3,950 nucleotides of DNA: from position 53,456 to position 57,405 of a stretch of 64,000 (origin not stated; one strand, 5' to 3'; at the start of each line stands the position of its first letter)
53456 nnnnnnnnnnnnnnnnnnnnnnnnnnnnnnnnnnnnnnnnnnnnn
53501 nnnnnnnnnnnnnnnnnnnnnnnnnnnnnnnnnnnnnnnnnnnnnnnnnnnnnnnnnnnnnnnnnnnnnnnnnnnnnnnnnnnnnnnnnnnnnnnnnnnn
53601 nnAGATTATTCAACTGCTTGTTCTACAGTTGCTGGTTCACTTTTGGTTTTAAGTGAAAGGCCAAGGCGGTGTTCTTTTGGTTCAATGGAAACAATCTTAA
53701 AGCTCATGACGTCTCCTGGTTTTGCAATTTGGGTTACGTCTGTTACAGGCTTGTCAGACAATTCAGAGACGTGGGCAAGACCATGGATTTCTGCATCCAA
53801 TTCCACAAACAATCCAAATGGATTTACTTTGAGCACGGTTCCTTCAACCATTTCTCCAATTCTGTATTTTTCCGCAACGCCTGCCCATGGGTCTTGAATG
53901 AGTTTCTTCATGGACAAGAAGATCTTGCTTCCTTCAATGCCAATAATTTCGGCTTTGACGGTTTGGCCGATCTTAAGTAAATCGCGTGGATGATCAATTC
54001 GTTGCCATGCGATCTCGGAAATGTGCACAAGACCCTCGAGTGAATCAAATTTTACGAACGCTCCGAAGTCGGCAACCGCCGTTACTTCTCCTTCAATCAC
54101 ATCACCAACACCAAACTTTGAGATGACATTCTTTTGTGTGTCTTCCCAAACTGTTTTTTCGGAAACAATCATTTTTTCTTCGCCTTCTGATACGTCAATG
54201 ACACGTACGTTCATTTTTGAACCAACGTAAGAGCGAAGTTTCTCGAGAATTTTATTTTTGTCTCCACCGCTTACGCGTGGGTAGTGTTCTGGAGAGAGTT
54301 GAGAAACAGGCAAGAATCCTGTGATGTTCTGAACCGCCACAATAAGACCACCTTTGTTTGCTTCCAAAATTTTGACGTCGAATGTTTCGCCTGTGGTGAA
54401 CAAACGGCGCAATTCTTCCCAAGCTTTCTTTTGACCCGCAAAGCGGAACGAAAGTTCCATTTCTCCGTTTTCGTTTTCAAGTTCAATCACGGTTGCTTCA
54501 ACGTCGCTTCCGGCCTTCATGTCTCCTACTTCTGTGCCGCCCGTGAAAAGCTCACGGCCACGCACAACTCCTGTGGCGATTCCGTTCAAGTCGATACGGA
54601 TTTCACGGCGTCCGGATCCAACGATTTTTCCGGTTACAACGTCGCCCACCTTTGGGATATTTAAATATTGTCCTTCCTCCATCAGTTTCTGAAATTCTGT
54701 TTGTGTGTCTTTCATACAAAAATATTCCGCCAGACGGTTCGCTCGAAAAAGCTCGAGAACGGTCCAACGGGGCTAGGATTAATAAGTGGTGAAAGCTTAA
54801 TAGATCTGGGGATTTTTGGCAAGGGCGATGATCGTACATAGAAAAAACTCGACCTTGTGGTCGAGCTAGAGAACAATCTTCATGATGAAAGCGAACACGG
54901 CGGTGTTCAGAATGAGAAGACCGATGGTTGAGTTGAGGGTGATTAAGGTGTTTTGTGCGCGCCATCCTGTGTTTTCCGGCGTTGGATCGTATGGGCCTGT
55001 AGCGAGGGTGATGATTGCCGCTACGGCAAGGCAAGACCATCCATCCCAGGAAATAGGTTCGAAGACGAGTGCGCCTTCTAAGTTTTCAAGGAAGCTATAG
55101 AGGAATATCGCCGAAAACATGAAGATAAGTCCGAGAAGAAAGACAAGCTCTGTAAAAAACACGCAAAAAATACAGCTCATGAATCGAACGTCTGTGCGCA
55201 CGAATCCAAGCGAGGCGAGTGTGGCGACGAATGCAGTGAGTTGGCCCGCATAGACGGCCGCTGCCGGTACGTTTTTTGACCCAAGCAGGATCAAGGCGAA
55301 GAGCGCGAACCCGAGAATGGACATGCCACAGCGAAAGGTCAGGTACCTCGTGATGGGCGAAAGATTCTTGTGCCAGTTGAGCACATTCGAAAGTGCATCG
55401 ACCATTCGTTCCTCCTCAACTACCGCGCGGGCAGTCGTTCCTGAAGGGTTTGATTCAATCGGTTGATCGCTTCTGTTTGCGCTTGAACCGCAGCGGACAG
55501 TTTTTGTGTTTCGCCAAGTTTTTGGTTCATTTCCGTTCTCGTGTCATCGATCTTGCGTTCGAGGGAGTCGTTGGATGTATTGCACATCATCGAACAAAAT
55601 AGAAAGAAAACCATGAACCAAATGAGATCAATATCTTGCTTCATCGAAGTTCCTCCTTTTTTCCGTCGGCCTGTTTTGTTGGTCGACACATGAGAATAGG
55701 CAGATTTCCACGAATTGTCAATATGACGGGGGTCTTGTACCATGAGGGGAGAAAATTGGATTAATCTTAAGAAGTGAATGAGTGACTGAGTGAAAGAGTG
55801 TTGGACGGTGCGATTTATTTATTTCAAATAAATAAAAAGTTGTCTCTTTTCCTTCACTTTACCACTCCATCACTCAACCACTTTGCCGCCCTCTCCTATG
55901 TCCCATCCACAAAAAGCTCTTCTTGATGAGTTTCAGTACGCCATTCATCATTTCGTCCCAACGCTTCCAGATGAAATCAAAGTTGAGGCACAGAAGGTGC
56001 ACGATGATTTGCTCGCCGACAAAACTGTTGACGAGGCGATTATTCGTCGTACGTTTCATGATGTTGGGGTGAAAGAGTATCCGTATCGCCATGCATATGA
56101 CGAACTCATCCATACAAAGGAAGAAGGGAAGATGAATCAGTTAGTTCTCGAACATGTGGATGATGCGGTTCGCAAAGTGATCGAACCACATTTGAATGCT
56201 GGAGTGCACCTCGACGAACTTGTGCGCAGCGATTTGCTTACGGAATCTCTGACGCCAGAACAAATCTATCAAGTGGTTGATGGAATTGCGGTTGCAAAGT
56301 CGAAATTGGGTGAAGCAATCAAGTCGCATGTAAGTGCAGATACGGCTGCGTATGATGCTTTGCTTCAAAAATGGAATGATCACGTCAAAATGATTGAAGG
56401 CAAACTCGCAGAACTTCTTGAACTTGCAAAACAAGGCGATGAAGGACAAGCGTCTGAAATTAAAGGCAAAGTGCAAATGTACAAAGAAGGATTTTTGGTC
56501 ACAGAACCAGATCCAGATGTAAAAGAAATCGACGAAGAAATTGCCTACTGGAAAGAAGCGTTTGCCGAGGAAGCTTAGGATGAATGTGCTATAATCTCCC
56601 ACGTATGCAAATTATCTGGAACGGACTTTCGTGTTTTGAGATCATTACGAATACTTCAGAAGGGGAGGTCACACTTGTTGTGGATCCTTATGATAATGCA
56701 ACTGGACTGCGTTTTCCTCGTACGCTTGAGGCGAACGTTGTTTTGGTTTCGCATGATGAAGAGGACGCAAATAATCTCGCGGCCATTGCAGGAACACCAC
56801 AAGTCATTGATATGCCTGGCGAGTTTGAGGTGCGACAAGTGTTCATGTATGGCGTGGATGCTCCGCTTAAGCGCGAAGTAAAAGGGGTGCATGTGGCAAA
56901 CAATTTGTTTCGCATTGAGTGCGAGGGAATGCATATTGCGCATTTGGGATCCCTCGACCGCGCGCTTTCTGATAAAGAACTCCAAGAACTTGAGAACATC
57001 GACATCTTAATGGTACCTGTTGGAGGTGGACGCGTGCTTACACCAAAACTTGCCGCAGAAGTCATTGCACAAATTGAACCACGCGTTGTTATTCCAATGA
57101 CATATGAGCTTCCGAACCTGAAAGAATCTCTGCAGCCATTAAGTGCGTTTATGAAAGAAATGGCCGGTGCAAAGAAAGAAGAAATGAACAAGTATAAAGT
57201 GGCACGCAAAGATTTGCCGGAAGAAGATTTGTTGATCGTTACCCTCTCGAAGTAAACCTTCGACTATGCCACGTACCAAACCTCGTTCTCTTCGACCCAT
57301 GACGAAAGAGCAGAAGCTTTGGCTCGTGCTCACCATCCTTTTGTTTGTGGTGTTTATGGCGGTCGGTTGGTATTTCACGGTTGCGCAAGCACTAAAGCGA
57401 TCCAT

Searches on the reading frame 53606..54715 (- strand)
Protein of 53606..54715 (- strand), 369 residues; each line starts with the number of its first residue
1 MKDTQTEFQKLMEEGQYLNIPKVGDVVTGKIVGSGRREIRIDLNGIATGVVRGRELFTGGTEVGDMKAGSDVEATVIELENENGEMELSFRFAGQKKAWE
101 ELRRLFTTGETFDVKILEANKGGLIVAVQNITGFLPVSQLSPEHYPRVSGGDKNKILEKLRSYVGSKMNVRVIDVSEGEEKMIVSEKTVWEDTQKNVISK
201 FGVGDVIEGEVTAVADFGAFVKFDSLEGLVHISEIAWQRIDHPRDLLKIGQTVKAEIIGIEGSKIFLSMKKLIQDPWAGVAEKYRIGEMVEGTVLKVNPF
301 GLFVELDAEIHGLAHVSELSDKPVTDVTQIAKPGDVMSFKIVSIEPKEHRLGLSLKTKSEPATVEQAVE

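Call 34: search_protein_families(library=pfam, proteins=[window:53606-54715:-], max_evalue=0.001)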
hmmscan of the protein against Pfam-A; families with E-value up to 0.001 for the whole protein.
window:53606-54715:- (369 aa): 6 families
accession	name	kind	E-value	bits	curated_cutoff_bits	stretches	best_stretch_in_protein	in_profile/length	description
PF00575.29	S1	-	7.8e-45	151.6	22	3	200-269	1-73/74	S1 RNA binding domain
PF23459.1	S1_RRP5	-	1.3e-13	51.7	27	1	286-355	3-72/72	RRP5 S1 domain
PF21710.3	Spt6_S1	-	4.1e-07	30.6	27.5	0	201-266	14-81/91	Spt6, S1/OB domain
PF24685.1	OB_RRP5_4th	-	4.6e-05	23.8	31.5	0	286-346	8-73/92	RRP5 OB-fold domain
PF21543.3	CvfB_2nd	-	0.0001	22.6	27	0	224-270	36-75/76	Virulence regulatory factor CvfB, second domain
PF13509.12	S1_2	-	0.00018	22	21.8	0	286-307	1-22/61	S1 domain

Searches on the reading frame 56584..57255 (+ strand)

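Call 35: search_protein_families(library=pfam, proteins=[window:56584-57255:+], max_evalue=0.001)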
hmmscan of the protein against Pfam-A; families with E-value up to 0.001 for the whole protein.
window:56584-57255:+ (223 aa): 1 family
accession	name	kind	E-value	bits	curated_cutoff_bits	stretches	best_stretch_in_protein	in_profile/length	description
PF13483.12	Lactamase_B_3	-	1.4e-35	123.1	24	1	9-172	1-159/160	Beta-lactamase superfamily domain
